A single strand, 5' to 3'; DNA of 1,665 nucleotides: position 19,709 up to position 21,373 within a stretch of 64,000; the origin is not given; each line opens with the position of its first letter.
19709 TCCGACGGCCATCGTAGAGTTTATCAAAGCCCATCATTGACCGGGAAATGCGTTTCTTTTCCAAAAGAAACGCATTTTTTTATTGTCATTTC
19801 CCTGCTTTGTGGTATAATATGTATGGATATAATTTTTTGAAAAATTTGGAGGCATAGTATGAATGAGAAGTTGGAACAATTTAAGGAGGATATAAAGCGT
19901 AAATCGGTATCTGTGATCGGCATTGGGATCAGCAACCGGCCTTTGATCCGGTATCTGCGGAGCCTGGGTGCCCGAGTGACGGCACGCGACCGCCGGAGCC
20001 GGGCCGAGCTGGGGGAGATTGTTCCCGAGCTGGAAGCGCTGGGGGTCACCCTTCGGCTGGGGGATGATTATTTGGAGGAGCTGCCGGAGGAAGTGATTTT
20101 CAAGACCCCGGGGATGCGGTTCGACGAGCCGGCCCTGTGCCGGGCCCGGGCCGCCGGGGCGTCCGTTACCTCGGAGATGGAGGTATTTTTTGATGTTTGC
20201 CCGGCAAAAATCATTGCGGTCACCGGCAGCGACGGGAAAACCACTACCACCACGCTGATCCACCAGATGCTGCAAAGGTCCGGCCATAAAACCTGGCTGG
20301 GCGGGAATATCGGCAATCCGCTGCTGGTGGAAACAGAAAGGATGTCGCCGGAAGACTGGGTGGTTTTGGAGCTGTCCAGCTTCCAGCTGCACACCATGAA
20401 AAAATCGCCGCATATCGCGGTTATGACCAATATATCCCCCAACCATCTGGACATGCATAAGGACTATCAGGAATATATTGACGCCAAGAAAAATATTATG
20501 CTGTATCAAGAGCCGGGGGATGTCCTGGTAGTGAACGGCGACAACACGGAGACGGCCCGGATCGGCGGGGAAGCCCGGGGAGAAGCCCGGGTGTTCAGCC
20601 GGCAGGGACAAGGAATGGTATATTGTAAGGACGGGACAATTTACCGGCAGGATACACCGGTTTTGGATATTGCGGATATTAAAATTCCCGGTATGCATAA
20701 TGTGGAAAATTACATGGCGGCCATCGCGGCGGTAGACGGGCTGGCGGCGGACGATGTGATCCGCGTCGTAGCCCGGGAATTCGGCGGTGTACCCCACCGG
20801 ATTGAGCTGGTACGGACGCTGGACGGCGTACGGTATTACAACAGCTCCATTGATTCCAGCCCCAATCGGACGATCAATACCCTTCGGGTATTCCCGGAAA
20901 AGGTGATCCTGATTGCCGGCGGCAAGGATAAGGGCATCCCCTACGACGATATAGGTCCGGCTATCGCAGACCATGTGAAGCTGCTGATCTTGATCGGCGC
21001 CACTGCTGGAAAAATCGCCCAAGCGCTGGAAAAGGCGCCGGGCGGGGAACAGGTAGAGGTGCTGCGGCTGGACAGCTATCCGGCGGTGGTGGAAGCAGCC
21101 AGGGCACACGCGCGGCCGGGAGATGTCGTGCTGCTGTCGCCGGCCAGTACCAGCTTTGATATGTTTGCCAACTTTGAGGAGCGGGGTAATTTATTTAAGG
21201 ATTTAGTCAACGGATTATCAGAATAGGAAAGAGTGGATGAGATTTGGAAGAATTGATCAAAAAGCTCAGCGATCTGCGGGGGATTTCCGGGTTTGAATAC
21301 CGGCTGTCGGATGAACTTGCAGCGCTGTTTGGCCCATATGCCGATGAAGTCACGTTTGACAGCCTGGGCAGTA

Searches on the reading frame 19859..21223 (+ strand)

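Call 30: search_protein_families(library=pfam, proteins=[window:19859-21223:+], max_evalue=0.001)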
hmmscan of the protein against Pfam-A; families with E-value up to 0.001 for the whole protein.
window:19859-21223:+ (455 aa): 3 families
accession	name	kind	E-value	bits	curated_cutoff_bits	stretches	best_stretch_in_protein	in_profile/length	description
PF08245.18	Mur_ligase_M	-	1.5e-33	116.8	24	1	121-292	1-200/200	Mur ligase middle domain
PF02875.26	Mur_ligase_C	-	2.5e-12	48.2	28.4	1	313-429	1-126/127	Mur ligase, glutamate ligase domain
PF21799.2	MurD-like_N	-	3.8e-06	27.5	27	1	15-104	1-87/88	Mur ligase MurD-like, N-terminal domain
